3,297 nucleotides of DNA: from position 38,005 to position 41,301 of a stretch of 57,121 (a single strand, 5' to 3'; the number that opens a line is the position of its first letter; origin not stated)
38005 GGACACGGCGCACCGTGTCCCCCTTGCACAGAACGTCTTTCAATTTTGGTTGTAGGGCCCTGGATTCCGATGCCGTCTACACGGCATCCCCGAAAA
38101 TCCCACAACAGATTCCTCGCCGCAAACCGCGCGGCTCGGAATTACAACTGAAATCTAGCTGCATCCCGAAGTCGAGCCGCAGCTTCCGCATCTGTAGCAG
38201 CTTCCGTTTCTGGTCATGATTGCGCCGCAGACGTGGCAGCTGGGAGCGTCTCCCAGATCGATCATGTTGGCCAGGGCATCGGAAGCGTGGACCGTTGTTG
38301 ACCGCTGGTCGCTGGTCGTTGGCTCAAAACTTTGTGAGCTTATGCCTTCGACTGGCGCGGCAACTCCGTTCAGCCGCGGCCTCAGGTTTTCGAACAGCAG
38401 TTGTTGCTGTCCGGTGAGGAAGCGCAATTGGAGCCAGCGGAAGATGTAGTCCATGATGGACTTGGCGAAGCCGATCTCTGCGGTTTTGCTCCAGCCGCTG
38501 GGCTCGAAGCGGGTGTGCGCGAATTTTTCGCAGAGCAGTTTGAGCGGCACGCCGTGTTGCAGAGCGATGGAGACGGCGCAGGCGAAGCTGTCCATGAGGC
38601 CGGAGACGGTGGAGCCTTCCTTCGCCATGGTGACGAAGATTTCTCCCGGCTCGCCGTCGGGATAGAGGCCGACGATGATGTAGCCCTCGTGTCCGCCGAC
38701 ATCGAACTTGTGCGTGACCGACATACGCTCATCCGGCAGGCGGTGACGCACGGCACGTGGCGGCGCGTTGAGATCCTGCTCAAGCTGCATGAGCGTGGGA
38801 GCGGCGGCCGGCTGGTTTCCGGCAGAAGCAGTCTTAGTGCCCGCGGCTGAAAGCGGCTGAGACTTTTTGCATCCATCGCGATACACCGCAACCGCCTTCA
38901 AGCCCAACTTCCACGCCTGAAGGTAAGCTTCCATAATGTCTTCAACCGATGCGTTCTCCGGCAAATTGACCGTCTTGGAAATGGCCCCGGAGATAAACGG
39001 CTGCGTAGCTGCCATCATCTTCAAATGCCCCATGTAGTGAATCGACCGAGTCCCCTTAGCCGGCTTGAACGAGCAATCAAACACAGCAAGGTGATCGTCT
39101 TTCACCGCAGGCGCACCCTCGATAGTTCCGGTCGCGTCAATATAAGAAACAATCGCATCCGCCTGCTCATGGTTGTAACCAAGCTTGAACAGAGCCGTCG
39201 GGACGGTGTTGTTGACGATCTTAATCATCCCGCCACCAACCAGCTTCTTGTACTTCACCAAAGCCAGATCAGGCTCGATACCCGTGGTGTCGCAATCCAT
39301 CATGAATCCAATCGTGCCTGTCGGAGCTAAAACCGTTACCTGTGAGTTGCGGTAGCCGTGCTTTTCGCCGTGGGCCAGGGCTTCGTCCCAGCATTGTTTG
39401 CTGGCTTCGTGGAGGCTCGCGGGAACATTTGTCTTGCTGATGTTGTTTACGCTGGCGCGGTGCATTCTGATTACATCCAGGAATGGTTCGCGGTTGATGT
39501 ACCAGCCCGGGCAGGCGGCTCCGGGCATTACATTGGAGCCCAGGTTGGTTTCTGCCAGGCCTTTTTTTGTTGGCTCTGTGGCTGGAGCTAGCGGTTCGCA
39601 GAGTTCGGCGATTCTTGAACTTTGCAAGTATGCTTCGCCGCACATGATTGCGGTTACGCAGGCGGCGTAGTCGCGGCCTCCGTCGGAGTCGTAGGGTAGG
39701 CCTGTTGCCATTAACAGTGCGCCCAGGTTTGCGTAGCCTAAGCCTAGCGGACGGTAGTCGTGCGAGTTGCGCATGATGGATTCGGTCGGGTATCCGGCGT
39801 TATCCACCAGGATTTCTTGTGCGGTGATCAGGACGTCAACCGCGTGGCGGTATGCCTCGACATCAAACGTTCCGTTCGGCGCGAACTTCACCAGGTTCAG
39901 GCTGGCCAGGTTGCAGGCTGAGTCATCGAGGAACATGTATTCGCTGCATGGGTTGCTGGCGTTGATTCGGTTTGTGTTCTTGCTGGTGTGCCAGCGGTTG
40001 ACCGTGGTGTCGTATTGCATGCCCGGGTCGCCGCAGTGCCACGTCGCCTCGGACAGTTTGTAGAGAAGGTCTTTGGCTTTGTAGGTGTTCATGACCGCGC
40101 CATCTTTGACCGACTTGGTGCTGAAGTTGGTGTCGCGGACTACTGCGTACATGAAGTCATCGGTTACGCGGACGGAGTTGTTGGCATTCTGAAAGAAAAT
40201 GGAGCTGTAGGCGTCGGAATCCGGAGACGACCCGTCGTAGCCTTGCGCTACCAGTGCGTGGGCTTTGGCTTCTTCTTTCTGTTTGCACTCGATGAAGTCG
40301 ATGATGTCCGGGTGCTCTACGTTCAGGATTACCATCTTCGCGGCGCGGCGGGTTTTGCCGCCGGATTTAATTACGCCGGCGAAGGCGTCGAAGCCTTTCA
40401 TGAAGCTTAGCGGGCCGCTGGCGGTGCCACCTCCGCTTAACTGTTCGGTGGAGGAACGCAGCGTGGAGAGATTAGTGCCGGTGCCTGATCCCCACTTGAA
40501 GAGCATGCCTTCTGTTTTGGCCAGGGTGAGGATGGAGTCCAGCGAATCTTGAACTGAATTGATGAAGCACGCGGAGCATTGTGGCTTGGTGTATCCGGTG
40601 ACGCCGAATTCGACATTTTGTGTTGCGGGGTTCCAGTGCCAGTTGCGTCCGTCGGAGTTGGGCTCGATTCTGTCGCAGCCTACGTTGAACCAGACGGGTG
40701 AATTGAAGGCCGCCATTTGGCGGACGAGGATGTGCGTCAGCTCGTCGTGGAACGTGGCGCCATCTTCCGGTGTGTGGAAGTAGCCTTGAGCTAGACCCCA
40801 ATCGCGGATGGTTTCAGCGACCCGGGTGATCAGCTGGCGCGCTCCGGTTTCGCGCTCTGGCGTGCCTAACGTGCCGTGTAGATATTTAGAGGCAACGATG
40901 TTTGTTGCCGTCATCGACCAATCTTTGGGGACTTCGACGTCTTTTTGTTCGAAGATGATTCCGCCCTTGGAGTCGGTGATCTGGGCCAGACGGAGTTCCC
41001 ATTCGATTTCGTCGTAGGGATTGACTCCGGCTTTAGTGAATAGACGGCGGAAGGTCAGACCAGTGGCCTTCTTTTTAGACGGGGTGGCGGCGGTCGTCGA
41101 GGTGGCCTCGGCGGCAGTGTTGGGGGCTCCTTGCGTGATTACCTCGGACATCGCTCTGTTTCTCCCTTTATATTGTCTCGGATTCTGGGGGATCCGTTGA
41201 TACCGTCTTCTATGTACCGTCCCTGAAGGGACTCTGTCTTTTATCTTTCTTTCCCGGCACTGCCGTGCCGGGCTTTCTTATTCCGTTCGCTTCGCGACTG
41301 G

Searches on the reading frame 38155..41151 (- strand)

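Call 101: search_protein_families(library=ncbifam, proteins=[window:38155-41151:-], max_evalue=0.001)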
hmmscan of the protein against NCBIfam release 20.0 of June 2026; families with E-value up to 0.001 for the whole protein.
window:38155-41151:- (998 aa): 21 families
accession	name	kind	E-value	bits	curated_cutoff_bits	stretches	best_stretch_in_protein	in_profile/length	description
NF005122.0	PRK06556.1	equivalog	0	1466.6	859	1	14-998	6-960/960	vitamin B12-dependent ribonucleotide reductase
NF005736.0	PRK07562.1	equivalog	8.1e-273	908.1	1737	4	310-677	384-742/1222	vitamin B12-dependent ribonucleotide reductase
TIGR02504.1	NrdJ_Z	equivalog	9.7e-164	546.2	399.95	1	106-767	4-606/606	adenosylcobalamin-dependent ribonucleoside-diphosphate reductase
NF006417.0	PRK08665.1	equivalog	2.8e-111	373.1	961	3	596-994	413-756/759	vitamin B12-dependent ribonucleotide reductase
NF005010.0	PRK06406.1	subfamily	4.2e-83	279.9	1125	3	320-516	354-550/771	vitamin B12-dependent ribonucleotide reductase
TIGR02506.1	NrdE_NrdA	equivalog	1.5e-63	215.2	341.05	1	186-753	72-609/616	ribonucleoside-diphosphate reductase subunit alpha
NF006207.0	PRK08332.1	equivalog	2.8e-51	174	2400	3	585-781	1391-1576/1684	vitamin B12-dependent ribonucleotide reductase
NF006577.0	PRK09102.1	equivalog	5e-45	153.9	620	2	193-516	92-405/604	ribonucleoside-diphosphate reductase subunit alpha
NF005401.0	PRK06948.1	subfamily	7.8e-37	127.2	906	2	198-516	101-413/604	ribonucleotide reductase-like protein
NF005991.0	PRK08115.1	equivalog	1.9e-32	112.1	854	3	355-515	431-594/858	vitamin B12-dependent ribonucleotide reductase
NF005101.0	PRK06539.1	equivalog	2.7e-29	101.8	988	2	185-496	217-539/822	ribonucleoside-diphosphate reductase subunit alpha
NF005544.0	PRK07207.1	equivalog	1.4e-26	92.6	965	3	185-291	364-470/965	ribonucleoside-diphosphate reductase subunit alpha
NF009029.0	PRK12365.1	equivalog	3.4e-25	88.2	1350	1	173-515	437-788/1046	ribonucleoside-diphosphate reductase subunit alpha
TIGR04170.1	RNR_1b_NrdE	exception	2.5e-24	85.6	750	1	192-515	161-499/698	class 1b ribonucleoside-diphosphate reductase subunit alpha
TIGR02510.1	NrdE-prime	equivalog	1.4e-18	66.7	602.25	1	192-299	87-193/560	ribonucleoside-diphosphate reductase subunit alpha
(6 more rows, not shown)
